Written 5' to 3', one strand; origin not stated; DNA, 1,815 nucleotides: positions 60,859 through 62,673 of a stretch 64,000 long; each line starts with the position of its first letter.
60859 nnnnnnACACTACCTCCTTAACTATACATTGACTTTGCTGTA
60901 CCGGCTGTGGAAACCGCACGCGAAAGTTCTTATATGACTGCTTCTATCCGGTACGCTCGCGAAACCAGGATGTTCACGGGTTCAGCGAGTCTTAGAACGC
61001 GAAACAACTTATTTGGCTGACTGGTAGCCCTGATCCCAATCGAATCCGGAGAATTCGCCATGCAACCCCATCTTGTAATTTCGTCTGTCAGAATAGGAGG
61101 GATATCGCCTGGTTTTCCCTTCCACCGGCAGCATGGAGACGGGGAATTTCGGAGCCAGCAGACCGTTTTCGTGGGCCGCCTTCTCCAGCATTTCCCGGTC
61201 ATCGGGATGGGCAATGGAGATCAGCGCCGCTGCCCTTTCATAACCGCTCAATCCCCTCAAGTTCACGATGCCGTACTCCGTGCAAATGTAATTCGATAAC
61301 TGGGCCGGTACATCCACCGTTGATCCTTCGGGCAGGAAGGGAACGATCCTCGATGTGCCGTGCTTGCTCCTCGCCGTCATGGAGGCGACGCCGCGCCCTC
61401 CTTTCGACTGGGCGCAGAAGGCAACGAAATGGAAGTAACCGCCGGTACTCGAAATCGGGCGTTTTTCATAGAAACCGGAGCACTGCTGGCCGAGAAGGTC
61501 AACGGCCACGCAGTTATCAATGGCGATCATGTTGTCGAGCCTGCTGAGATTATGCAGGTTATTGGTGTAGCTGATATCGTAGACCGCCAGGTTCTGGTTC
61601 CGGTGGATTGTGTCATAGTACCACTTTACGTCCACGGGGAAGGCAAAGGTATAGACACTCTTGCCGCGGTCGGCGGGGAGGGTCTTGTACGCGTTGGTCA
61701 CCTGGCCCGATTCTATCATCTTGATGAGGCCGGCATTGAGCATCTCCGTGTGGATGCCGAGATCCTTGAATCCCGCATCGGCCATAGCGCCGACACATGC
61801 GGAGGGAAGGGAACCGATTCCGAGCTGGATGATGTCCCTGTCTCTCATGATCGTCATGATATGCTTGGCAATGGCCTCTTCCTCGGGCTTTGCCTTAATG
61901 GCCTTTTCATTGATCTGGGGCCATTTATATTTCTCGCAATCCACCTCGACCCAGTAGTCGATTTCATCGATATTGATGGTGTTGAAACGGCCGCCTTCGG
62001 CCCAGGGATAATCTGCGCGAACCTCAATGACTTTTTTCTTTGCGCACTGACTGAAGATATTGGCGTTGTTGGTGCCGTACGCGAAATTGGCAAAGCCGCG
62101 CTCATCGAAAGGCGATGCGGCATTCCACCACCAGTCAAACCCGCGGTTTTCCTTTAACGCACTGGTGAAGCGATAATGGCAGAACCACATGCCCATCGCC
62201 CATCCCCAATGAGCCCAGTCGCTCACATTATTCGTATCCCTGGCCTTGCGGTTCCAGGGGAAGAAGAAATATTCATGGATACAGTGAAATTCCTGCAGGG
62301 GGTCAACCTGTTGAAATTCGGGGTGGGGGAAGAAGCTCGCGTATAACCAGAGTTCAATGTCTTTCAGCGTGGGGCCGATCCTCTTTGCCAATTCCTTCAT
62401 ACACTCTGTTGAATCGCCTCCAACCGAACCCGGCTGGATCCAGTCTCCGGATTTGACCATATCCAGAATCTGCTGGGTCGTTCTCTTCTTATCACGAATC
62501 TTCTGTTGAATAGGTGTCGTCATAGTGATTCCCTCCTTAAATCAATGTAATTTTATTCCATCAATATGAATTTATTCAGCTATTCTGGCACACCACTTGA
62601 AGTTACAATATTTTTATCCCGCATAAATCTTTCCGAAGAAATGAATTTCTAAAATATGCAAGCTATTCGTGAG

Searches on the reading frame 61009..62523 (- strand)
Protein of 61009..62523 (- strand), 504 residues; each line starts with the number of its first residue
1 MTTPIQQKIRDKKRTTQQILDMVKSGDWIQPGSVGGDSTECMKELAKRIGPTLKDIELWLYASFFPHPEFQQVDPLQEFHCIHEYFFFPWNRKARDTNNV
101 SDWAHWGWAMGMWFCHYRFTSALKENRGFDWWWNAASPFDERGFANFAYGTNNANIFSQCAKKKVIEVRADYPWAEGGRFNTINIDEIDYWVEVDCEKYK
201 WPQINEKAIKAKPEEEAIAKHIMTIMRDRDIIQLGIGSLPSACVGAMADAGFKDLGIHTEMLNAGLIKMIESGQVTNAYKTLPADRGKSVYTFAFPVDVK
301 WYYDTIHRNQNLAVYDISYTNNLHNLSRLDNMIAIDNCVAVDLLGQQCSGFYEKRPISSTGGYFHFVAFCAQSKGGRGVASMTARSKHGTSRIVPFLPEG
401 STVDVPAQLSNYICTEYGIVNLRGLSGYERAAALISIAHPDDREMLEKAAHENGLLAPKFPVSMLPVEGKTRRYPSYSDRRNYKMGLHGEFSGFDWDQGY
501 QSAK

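Call 43: search_protein_families(library=ncbifam, proteins=[window:61009-62523:-], max_evalue=0.00001)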
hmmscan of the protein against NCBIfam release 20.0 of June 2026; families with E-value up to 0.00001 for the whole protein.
window:61009-62523:- (504 aa): 4 families
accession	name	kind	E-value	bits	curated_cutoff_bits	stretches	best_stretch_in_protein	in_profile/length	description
TIGR03948.1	butyr_acet_CoA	equivalog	1.2e-64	218.7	674.8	1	7-451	4-435/445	butyryl-CoA:acetate CoA-transferase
TIGR03458.1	YgfH_subfam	subfamily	3.6e-15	55.6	658.7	1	227-449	250-458/489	succinate CoA transferase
NF053666.1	BtrAceCoATfers1341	equivalog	8.4e-13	48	740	1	225-448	247-457/492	butyryl-CoA:acetate CoA transferase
NF053853.1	ScActCoATferScpC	equivalog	1.9e-11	43.4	500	1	229-448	256-461/493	succinyl-CoA:acetate CoA-transferase ScpC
